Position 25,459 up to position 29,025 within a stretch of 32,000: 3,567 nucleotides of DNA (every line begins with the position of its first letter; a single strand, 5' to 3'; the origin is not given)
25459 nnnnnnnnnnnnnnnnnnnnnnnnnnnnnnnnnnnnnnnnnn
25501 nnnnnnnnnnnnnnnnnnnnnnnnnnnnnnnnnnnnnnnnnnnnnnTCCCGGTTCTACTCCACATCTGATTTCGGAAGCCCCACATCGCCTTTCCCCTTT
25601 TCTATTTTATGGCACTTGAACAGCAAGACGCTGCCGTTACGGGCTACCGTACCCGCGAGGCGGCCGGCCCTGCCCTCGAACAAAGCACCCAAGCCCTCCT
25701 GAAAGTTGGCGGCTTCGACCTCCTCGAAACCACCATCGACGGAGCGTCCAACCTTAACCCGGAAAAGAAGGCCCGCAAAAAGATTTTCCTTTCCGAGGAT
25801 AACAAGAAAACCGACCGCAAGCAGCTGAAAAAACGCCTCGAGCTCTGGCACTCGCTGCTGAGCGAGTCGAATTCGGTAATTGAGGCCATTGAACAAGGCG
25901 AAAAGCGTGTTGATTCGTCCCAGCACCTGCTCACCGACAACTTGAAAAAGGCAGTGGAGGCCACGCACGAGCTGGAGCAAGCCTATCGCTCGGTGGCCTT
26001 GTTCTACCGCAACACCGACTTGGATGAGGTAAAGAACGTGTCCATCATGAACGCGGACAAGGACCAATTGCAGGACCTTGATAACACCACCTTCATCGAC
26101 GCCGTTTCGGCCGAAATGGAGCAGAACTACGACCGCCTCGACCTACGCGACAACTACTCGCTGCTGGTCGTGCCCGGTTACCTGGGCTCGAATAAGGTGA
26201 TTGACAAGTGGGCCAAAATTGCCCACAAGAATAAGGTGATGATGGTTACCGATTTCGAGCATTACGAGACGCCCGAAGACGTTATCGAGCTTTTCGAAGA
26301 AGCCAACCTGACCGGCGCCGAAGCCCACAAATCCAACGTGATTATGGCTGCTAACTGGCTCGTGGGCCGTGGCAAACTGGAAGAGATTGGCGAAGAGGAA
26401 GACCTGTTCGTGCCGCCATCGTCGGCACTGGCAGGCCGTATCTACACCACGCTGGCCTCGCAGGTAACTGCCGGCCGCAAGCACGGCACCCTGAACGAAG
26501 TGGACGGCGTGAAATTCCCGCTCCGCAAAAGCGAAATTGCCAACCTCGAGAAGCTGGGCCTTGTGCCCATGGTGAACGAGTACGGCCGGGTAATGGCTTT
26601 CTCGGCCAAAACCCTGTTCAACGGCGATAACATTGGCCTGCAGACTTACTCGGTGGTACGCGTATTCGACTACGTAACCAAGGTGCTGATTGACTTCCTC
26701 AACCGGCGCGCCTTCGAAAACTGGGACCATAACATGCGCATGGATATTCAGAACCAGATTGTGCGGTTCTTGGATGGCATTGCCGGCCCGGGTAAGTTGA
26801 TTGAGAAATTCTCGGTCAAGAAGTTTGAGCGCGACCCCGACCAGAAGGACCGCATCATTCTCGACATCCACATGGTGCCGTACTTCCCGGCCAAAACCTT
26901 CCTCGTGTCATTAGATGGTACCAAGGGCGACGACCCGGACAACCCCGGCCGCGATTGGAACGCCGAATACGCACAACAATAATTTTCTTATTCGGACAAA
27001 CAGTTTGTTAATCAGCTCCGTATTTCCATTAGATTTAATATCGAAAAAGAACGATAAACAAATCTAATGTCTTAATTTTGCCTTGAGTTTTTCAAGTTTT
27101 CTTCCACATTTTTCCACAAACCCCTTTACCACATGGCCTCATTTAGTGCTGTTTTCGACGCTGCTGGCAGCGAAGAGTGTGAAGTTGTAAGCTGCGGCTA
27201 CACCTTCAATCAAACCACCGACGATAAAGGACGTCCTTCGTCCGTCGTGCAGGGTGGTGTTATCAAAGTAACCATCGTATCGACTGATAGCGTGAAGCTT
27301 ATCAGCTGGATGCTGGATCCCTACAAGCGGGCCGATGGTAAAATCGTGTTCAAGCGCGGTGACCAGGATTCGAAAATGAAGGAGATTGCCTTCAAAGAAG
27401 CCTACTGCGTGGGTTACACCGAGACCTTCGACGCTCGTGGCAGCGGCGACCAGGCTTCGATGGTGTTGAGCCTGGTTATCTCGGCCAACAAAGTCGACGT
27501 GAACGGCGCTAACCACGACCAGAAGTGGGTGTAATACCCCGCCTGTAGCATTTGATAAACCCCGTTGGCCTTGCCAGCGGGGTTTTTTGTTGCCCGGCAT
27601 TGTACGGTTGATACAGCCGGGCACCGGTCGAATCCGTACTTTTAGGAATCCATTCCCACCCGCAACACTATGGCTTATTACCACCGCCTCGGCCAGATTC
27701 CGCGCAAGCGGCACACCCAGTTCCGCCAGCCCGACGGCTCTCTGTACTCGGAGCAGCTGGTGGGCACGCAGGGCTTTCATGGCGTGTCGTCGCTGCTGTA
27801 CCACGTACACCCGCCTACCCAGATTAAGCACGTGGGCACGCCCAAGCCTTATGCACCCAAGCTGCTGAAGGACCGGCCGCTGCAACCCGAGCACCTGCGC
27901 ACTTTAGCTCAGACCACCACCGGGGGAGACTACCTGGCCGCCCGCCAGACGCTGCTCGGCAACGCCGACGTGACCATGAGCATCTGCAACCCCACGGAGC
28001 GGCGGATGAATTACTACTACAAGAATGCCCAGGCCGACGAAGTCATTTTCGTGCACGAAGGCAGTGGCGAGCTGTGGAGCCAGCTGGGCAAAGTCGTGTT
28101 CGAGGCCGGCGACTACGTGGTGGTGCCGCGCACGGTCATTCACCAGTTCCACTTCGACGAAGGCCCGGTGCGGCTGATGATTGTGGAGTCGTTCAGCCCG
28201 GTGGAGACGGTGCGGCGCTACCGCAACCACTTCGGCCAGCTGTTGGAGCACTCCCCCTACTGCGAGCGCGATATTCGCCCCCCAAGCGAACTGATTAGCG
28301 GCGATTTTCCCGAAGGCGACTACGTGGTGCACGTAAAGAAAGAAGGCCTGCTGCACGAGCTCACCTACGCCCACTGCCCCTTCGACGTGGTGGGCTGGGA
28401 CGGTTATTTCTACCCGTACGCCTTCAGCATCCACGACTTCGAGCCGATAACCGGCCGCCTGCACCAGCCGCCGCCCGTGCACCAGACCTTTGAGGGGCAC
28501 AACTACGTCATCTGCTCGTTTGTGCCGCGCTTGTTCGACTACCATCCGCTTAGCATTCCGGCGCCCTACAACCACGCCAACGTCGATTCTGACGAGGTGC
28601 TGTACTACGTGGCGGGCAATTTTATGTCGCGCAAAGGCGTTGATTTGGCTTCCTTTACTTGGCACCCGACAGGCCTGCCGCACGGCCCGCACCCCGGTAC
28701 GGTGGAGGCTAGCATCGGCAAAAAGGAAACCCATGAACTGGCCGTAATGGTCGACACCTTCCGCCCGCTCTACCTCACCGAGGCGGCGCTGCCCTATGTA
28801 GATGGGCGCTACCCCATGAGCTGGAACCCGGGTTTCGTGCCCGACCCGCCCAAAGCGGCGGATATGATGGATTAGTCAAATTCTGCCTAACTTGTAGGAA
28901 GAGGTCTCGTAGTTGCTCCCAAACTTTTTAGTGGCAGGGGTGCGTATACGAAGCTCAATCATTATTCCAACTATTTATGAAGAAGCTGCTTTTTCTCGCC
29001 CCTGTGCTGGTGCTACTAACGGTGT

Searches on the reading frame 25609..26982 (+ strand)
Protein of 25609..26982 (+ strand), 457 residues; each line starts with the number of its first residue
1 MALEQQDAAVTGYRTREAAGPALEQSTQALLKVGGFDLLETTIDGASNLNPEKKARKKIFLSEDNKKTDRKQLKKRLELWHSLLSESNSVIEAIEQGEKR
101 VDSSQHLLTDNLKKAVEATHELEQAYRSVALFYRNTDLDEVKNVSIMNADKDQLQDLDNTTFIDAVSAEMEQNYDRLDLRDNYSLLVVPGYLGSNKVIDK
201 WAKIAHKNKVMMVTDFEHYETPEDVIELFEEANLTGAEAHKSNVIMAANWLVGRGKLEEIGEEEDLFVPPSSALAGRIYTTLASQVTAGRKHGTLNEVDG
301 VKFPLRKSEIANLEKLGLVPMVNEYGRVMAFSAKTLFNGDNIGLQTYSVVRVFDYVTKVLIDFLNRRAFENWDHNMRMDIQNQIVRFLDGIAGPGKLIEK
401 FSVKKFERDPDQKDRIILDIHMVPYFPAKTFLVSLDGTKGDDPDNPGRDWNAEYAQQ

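Call 7: search_protein_families(library=pfam, proteins=[window:25609-26982:+], max_evalue=0.01)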
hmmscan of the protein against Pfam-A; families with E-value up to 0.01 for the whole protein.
window:25609-26982:+ (457 aa): 3 families
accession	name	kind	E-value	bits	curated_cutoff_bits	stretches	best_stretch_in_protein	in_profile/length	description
PF17541.7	TssC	-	6.2e-222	737.5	25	1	24-456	2-430/430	Type VI secretion system, TssC, VipB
PF05943.17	VipB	-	0.0019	17.7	27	0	119-159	24-65/301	EvpB/VC_A0108, tail sheath N-terminal domain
PF17482.7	Phage_sheath_1C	-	0.0039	17.7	26.9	0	348-433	10-99/104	Phage tail sheath C-terminal domain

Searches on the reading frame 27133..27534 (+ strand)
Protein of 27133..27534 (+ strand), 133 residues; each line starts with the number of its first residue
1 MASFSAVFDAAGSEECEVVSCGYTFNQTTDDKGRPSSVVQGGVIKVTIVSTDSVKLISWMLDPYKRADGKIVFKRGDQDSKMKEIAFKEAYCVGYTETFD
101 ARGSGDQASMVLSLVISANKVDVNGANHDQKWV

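Call 88: search_protein_families(library=pfam, proteins=[window:27133-27534:+], max_evalue=0.01)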
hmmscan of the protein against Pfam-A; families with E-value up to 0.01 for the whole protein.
window:27133-27534:+ (133 aa): 1 family
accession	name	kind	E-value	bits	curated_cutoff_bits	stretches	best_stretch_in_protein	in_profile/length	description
PF17642.6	TssD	-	2.3e-43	147.6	25.8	1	3-133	2-128/128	Hemolysin coregulated protein Hcp (TssD)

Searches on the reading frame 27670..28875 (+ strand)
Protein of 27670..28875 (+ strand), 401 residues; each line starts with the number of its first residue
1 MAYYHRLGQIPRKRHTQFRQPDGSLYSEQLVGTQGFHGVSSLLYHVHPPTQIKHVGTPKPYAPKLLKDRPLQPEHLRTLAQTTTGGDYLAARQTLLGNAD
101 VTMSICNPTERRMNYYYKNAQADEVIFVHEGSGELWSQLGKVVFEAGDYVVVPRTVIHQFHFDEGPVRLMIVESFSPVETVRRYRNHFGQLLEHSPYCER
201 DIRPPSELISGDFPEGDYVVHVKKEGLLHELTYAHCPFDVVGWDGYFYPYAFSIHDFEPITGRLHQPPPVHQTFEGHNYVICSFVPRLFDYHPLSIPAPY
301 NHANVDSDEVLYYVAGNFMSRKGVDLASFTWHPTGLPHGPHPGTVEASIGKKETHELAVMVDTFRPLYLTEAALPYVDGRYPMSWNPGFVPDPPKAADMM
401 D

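Call 7: search_protein_families(library=pfam, proteins=[window:27670-28875:+], max_evalue=0.01)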
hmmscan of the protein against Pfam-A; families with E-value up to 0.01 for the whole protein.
window:27670-28875:+ (401 aa): 2 families
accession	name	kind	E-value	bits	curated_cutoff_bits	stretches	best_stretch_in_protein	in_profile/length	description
PF20510.4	HgmA_N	-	4.5e-11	43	20.2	1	24-253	32-272/273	Homogentisate 1,2-dioxygenase N-terminal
PF07883.17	Cupin_2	-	2.1e-07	31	27.2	1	121-172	18-69/70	Cupin domain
